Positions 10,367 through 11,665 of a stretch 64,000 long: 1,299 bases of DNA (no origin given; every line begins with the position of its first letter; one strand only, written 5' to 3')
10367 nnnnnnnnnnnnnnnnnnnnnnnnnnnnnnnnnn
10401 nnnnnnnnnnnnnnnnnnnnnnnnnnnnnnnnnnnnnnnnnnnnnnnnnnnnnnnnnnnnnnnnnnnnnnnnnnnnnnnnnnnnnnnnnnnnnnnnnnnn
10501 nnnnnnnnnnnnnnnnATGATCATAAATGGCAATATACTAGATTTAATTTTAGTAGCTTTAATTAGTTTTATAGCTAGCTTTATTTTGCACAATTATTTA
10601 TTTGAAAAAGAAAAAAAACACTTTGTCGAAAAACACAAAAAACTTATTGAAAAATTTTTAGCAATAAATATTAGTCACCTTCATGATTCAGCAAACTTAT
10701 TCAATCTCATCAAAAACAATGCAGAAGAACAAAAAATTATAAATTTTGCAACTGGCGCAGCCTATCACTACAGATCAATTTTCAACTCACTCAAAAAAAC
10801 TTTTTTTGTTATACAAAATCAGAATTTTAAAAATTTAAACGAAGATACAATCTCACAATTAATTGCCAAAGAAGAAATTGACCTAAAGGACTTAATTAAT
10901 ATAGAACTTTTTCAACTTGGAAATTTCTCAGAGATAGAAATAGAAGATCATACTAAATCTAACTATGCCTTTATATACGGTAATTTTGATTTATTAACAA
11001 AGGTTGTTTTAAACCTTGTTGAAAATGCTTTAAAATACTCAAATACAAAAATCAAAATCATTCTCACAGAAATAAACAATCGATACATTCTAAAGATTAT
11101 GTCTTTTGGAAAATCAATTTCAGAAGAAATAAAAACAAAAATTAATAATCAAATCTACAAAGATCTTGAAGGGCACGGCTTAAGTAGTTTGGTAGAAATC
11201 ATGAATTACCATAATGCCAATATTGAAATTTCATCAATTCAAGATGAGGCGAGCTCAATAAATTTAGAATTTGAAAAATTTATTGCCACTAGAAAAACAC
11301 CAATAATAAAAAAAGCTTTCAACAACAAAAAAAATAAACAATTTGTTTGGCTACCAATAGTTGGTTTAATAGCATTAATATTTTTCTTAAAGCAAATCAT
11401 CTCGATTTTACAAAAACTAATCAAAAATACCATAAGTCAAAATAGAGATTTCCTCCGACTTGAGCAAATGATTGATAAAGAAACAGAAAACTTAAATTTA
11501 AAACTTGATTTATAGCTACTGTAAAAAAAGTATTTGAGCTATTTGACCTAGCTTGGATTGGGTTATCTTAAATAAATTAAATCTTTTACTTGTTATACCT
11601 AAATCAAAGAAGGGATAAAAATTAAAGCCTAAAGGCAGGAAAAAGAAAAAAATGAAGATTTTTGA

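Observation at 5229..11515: Orphan minimal type IV secretion-like operon without relaxase, coupling protein, VirB11 or outer-membrane core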

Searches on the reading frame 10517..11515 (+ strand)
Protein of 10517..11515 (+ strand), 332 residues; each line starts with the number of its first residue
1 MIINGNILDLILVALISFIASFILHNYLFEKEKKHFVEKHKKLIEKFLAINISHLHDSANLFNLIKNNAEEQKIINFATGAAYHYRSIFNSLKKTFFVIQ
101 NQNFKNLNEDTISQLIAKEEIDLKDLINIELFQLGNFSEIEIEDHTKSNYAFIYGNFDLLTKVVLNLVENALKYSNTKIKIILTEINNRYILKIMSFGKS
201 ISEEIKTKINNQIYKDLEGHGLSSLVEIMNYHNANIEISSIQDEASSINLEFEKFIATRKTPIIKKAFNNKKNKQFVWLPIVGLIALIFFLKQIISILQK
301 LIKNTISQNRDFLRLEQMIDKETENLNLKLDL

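Call 5: search_protein_families(library=pfam, proteins=[window:10517-11515:+], max_evalue=1)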
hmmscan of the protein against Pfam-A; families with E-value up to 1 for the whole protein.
window:10517-11515:+ (332 aa): 4 families
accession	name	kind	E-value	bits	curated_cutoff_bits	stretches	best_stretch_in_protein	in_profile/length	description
PF02518.31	HATPase_c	-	2.5e-08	34.8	26.4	1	158-251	4-106/111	Histidine kinase-, DNA gyrase B-, and HSP90-like ATPase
PF20040.4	DUF6442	-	0.087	13.5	25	0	3-37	47-81/102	Family of unknown function (DUF6442)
PF02592.20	Vut_1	-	0.091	13.6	27.2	0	3-61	61-118/152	Putative vitamin uptake transporter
PF19589.4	DUF6095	-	0.096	13.3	23.8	1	263-289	28-54/73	Family of unknown function (DUF6095)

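Call 13: search_protein_families(library=ncbifam, proteins=[window:10517-11515:+], max_evalue=1)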
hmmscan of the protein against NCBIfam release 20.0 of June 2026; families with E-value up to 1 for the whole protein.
window:10517-11515:+ (332 aa): 18 families
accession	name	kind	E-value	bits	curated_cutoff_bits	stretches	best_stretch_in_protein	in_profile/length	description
NF008312.0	PRK11100.1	equivalog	3.8e-07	29.3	356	1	139-253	350-473/477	two-component system sensor histidine kinase CreC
NF008025.0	PRK10755.1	equivalog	5.6e-07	28.6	314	1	139-244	233-345/362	two-component system sensor histidine kinase PmrB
NF006800.0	PRK09303.1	equivalog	8.6e-07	28.2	342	1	108-247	217-370/383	histidine kinase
NF007664.1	PRK10337.1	equivalog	1.5e-06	27.2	475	1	110-242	293-432/442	quorum sensing histidine kinase QseC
NF007898.0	PRK10604.1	equivalog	3.1e-06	26.6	478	1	119-211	278-371/433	two-component system sensor histidine kinase RstB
TIGR01386.1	cztS_silS_copS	subfamily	3.1e-06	26.4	292.55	1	149-252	344-456/457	heavy metal sensor histidine kinase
NF007007.0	PRK09470.1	equivalog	3.3e-06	26.3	486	1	140-214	336-410/463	envelope stress sensor histidine kinase CpxA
NF007004.0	PRK09467.1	equivalog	3.5e-06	26.1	415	1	117-244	293-426/440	two-component system sensor histidine kinase EnvZ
NF045911.1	TCSHisKinNblS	equivalog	7.3e-06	24.6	1000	1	137-185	482-530/621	two-component system sensor histidine kinase NblS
TIGR02966.1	phoR_proteo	equivalog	7.9e-06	25.1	334.2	1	137-249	208-330/333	phosphate regulon sensor histidine kinase PhoR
NF033092.0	HK_WalK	equivalog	8.2e-06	24.7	725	1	113-250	439-590/594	cell wall metabolism sensor histidine kinase WalK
NF041735.1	hist_kin_RppB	equivalog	2e-05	23.6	400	1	123-248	297-433/438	two-component system sensor histidine kinase RppB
NF007688.0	PRK10364.1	equivalog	5.2e-05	22.2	479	1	121-254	310-451/460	two-component system sensor histidine kinase ZraS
NF046044.1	PnpS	equivalog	0.00011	21.4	400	1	139-252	266-389/390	two-component system histidine kinase PnpS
NF007793.0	PRK10490.1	equivalog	0.0004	18.5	1123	1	123-213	741-834/895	two-component system sensor histidine kinase KdpD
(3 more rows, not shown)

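Call 78: search_protein_families(library=padloc, proteins=[window:10517-11515:+], max_evalue=0.01)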
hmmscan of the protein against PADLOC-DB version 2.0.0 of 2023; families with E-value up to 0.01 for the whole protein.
window:10517-11515:+ (332 aa): 0 families
